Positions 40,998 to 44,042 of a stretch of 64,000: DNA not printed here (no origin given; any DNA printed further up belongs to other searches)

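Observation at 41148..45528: Restriction-modification-like trio: DUF559-nuclease/SF2-helicase fusion, beta-class methyltransferase and Cas4-like Fe-S nuclease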

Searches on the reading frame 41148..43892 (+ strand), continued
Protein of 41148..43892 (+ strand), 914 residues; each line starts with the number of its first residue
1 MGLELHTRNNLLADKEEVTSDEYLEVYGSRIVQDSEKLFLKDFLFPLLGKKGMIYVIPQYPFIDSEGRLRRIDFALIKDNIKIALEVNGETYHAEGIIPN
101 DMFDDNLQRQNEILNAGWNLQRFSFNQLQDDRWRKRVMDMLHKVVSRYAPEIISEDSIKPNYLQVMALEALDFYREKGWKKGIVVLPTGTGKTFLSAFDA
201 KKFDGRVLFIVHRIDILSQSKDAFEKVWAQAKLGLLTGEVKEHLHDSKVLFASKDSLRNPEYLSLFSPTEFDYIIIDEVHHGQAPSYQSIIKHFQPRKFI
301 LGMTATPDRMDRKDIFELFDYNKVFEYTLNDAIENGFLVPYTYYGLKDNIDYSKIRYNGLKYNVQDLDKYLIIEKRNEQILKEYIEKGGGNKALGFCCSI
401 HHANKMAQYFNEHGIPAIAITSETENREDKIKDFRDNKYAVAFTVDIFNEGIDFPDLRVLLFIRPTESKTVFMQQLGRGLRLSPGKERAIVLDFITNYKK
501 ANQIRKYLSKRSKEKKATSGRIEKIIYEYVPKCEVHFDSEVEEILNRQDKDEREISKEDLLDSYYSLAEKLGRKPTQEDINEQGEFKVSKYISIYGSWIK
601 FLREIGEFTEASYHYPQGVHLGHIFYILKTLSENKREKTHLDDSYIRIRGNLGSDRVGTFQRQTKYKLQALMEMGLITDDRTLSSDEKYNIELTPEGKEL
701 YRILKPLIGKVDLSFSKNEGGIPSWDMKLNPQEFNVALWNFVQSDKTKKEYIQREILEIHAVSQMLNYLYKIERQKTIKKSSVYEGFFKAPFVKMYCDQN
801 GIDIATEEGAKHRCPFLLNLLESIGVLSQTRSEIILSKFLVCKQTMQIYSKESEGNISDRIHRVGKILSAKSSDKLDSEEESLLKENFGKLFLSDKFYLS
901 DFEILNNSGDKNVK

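Call 21: find_related_loci(query=A1, collection=metagenome_contigs, flank=6000)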
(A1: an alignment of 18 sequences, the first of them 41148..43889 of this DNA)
Query A1 (914 aa) in metagenome_contigs; peptide patterns used: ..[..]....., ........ (x = any residue, [..] = any of these).
435 stretches matched a pattern; 91 encode a relative of the query (tblastn E <= 1e-3); the best 80 are kept; 80 distinct loci.
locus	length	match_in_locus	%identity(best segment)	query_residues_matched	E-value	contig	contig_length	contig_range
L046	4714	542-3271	77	5-914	0e+0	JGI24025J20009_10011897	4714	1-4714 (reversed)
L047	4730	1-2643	78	33-914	0e+0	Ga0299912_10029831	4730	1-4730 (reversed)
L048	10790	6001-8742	75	1-914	0e+0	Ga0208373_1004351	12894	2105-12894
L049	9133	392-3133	76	1-914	0e+0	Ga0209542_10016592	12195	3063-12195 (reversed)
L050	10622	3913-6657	73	1-914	0e+0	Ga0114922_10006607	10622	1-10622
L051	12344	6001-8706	72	5-905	0e+0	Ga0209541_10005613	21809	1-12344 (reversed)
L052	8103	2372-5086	70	1-905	0e+0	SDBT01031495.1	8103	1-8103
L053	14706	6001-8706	68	5-905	0e+0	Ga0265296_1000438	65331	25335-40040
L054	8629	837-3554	65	9-909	0e+0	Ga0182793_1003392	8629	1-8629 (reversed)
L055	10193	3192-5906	65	10-909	0e+0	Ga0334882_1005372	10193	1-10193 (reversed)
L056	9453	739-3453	65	10-909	0e+0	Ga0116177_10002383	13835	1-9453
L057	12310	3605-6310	64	9-905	0e+0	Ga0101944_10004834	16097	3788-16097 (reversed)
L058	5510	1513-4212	64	4-909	0e+0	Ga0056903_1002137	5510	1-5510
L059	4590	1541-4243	64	3-903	0e+0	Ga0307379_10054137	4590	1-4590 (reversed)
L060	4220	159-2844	69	5-912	0e+0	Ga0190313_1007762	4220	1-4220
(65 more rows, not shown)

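Call 48: predict_structure(alignment_id=A2)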
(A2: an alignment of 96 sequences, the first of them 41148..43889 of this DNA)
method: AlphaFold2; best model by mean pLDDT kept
length: 914 residues; sequences in the alignment: 96
mean_pLDDT: 82.1   pTM: 0.72
mean pLDDT of the five models: 82.1, 81.4, 79.9, 79.6, 79.1
residues with pLDDT >= 90: 361; 70-90: 397; 50-70: 91; < 50: 65
segments of 3 or more residues with pLDDT < 50: 1-3, 91-103, 339-351, 353-361, 466-485, 908-914
pLDDT, mean of each block of 10 residues (from residue 1): 61 87 86 85 89 90 78 88 81 33 60 84 78 76 85 79 92 94 86 90 92 82 85 89 93 91 90 89 82 90 79 89 89 70 36 45 65 78 84 84 90 92 86 89 77 73 56 45 52 60 66 74 73 64 72 78 90 88 87 88 87 91 96 90 84 87 93 91 70 93 95 87 90 95 93 93 97 95 96 91 91 95 96 96 90 88 87 75 93 91 72 29
secondary structure, 60 per line:
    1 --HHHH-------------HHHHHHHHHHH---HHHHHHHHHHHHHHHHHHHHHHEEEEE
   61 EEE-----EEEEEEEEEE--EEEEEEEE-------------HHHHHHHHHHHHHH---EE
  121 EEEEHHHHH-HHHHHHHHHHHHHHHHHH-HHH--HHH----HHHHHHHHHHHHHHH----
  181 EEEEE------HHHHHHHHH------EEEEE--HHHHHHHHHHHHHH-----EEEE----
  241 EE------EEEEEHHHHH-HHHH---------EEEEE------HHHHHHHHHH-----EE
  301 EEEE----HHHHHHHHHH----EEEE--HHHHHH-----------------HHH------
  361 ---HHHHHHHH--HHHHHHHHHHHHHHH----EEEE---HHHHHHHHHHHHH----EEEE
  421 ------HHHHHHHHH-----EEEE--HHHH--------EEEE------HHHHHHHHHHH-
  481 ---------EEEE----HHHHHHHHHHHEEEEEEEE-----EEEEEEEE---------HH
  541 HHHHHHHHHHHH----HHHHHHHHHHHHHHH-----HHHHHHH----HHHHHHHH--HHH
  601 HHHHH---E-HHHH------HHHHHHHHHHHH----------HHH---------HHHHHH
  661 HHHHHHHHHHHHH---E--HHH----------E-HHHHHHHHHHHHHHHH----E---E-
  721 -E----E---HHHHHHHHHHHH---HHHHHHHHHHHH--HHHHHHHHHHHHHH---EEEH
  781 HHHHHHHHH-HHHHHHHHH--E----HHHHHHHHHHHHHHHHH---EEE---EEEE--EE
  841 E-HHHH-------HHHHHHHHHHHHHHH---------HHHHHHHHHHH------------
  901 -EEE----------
elements in order (helices of 4 or more, strands of 3 or more residues): H3-6 H20-30 H34-55 E56-63 E69-78 E81-88 H102-115 E119-124 H125-129 H131-148 H162-176 E181-185 H192-200 E207-211 H214-227 E233-236 E249-253 H254-258 H260-263 E273-277 H284-293 E299-304 H309-318 E323-326 H329-334 H364-371 H374-388 E393-396 H400-412 E417-420 H427-435 E441-444 H447-450 E459-462 H469-479 E490-493 H498-508 E509-516 E522-529 H539-552 H557-571 H577-583 H588-595 H598-605 H611-614 H621-632 H655-673 H695-710 H731-742 H746-757 H760-773 E777-779 H780-789 H791-799 H807-823 E827-829 E833-836 E839-841 H843-846 H854-868 H878-888 E902-904

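Call 53: fold_search(model_id=the predicted structure, library=pdb)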
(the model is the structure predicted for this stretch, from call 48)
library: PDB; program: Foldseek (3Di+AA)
matches with E <= 10: 1641; with E <= 0.001: 736
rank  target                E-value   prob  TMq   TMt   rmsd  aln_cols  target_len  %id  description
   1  7clg_B                1.1e-18  1.00  0.19  0.22  20.4       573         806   27  Crystal structure of the ATP-dependent restriction endonuclease SauUSI (released 2021-01-20)
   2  7clg_A                2.0e-16  1.00  0.19  0.21  20.2       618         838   25  Crystal structure of the ATP-dependent restriction endonuclease SauUSI (released 2021-01-20)
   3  8h5y_B                2.8e-14  1.00  0.16  0.25  17.6       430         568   23  Crystal structure of RadD- ADP complex (released 2023-10-18)
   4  7r7j_A                8.6e-14  1.00  0.17  0.25  15.1       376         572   25  Crystal structure of RadD with ADP (released 2022-04-13)
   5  8h5y_A                1.1e-13  1.00  0.16  0.25  17.9       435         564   22  Crystal structure of RadD- ADP complex (released 2023-10-18)
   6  8h5z_B                2.3e-13  1.00  0.17  0.26  17.6       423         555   22  Crystal structure of RadD/ATP analogue complex (released 2023-10-18)
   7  6jde_A                2.3e-13  1.00  0.16  0.26  17.9       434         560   22  crystal structure of a DNA repair protein (released 2019-06-26)
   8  8h5z_A                3.3e-13  1.00  0.17  0.27  16.8       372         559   24  Crystal structure of RadD/ATP analogue complex (released 2023-10-18)
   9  7r7j_B                3.7e-13  1.00  0.17  0.26  17.4       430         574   22  Crystal structure of RadD with ADP (released 2022-04-13)
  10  6p66_A                6.1e-13  1.00  0.16  0.31  20.5       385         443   22  The crystal structure of the XPB complex with Bax1 from Archaeoglobus fulgidus at 3.0 Angstrom resolution (released 2020-06-17)
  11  6p4w_A                9.1e-13  1.00  0.17  0.34  23.5       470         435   21  XPB helicase in a complex with truncated Bax1 from Sulfurisphaera tokodaii at 2.96 Angstrom resolution (released 2020-06-03)
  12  6jde_B                1.2e-12  1.00  0.17  0.27  16.5       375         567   26  crystal structure of a DNA repair protein (released 2019-06-26)
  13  6p66_C                3.7e-12  1.00  0.17  0.32  24.3       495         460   20  The crystal structure of the XPB complex with Bax1 from Archaeoglobus fulgidus at 3.0 Angstrom resolution (released 2020-06-17)
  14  6p4o_C                4.1e-12  1.00  0.17  0.35  23.3       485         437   20  Complex of XPB helicase with Bax1 endonuclease from Sulfurisphaera tokodaii at 3.15 Angstroms resolution (released 2020-06-03)
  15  2fwr_A                5.0e-12  1.00  0.16  0.33  20.9       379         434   22  Structure of Archaeoglobus Fulgidis XPB (released 2006-04-18)
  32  4xqk_B                3.5e-10  1.00  0.19  0.13  23.7       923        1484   13  ATP-dependent Type ISP restriction-modification enzyme LlaBIII bound to DNA (released 2015-09-16)
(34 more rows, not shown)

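Call 72: find_related_loci(query=A1, collection=viral_contigs, flank=5000)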
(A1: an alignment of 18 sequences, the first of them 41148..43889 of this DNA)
Query A1 (914 aa) in viral_contigs; peptide patterns used: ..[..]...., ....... (x = any residue, [..] = any of these).
59 stretches matched a pattern; 6 encode a relative of the query (tblastn E <= 1e-3); 6 distinct loci.
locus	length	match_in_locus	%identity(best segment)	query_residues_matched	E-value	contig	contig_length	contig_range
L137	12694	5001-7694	64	4-905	0e+0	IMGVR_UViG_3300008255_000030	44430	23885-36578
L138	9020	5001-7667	60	9-899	0e+0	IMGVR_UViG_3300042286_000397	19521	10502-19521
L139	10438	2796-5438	55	19-903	0e+0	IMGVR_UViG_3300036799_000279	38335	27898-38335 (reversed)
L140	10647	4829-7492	51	18-905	0e+0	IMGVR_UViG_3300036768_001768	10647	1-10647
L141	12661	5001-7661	53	21-904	0e+0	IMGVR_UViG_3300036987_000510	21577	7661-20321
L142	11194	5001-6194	49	158-545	1e-106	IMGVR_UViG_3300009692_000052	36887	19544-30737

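Call 79: list_cluster_members(proteins=[P0065, P0073, P0035, P0089, P0030])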
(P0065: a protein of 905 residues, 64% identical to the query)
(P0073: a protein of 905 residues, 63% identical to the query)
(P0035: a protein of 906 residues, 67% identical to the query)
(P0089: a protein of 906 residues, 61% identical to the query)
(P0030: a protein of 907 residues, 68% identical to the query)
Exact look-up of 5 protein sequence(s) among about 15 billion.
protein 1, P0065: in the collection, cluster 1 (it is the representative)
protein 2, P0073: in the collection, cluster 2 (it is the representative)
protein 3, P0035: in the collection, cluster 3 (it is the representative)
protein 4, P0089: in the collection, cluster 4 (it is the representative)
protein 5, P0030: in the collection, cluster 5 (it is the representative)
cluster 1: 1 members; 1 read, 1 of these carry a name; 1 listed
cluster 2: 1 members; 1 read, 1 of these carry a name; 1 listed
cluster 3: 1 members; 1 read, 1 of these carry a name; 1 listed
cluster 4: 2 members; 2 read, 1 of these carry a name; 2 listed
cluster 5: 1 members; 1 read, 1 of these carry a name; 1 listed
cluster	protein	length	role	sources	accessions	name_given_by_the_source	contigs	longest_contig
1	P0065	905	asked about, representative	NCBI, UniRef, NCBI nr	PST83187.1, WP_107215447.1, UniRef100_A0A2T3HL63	hypothetical protein C7T94_11345 [Pedobacter yulinensis] | Restriction endonuclease subunit R n=1 Tax=Pedobacter yulinensis TaxID=2126353 ... | DEAD/DEAH box helicase family protein [Pedobacter yulinensis]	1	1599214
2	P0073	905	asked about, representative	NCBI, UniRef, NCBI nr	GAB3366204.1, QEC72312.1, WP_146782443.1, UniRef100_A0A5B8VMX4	hypothetical protein GCM10027566_37540 [Arachidicoccus ginsenosidivorans] | DEAD/DEAH box helicase n=1 Tax=Arachidicoccus ginsenosidivorans TaxID=496057 ... | DEAD/DEAH box helicase family protein [Arachidicoccus ginsenosidivorans]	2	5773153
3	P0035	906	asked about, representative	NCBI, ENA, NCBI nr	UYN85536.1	MAG: DEAD/DEAH box helicase family protein [Cyclobacteriaceae bacterium]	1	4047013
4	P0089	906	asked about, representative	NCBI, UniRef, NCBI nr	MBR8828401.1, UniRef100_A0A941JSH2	MAG: DEAD/DEAH box helicase family protein [Gomphosphaeria aponina SAG 52.96 = DSM 107014] | DEAD/DEAH box helicase family protein n=1 Tax=Gomphosphaeria aponina SAG 52.96 = DSM ... | DEAD/DEAH box helicase family protein [Gomphosphaeria aponina SAG 52.96 = DSM 107014]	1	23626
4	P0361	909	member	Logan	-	-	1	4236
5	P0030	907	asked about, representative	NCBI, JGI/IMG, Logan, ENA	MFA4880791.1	MAG: DEAD/DEAH box helicase family protein [Candidatus Doudnabacteria bacterium]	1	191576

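Call 81: search_dna_similar(query=window:41148-43889:+, collection=plasmids, mode=protein, max_evalue=1e-30, max_rows=15)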
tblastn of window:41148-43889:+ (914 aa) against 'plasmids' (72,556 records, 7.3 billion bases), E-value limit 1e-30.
Records with a match: 43; places in all: 45; records where one place covers at least 80% of the query: 0.
Best place of each record, by identity: <60% 43.
By first word of the organism name: Nostoc 7; Pseudoalteromonas 5; Alicyclobacillus 3; Limosilactobacillus 2; Hymenobacter 2; Spiroplasma 2; Xanthomonas 1; Neotabrizicola 1; Chondrinema 1; Paracoccus 1; and 18 more.
By predicted mobility (MOB-suite, as given by PLSDB): non-mobilizable 32; mobilizable 6; conjugative 5.
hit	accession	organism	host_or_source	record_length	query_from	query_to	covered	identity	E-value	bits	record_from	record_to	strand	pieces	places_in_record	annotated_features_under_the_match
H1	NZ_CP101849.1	Xanthomonas oryzae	Oryza sativa,High altitude japonica ...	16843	62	610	60%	35.0%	5e-65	275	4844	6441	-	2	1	record has no annotation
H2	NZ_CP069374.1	Neotabrizicola shimadae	microbial biofilm,biofilm, Nakabusa ...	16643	131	607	52%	36.7%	4e-83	301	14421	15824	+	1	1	DUF3427 domain-containing protein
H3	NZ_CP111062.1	Chondrinema litorale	Seaweed,red alga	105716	80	602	57%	32.3%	5e-64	243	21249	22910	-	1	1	DEAD/DEAH box helicase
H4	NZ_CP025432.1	Paracoccus zhejiangensis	single cell,sludge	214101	134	607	52%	35.5%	3e-80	292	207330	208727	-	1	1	DUF3427 domain-containing protein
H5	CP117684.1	Latilactobacillus curvatus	Pig,Single cell,feces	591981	151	607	50%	36.2%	2e-69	259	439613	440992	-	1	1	DEAD/DEAH box helicase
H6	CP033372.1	Limosilactobacillus fermentum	Cow,cell culture,Fresh milk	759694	158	621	50%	36.1%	5e-59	256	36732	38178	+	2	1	none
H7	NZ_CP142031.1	Pseudoalteromonas sp. CuT4-3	whole organism,deep-sea sediment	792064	134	576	48%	36.3%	2e-75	278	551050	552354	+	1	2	DEAD/DEAH box helicase family protein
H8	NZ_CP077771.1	Pseudoalteromonas shioyasakiensis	Haliotis discus hannai,plate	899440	158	600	48%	36.0%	1e-58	227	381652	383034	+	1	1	DEAD/DEAH box helicase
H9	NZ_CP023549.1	Rhodobacter sp. CZR27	cell culture,paddy soil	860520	178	607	47%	36.3%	3e-73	271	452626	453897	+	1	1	DUF3427 domain-containing protein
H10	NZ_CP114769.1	Hymenobacter canadensis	whole organism,lake water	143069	153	598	49%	34.7%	4e-68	256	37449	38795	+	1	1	DEAD/DEAH box helicase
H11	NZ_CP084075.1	Fusobacterium vincentii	-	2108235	156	584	47%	35.2%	9e-61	233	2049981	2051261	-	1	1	none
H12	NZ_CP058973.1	Pseudoalteromonas sp. JSTW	cell culture,marine sediment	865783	158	564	45%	36.8%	2e-57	223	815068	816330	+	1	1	DEAD/DEAH box helicase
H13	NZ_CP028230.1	Lactiplantibacillus plantarum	cell culture,young radish kimchi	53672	158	602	49%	33.6%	4e-62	238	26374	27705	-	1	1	DEAD/DEAH box helicase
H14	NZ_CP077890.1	Staphylococcus aureus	Homo sapiens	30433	158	602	46%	35.1%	4e-55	244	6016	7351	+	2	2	none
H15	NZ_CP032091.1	Pseudoalteromonas donghaensis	cell culture,seawater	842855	158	564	45%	36.3%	1e-56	221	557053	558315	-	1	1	DEAD/DEAH box helicase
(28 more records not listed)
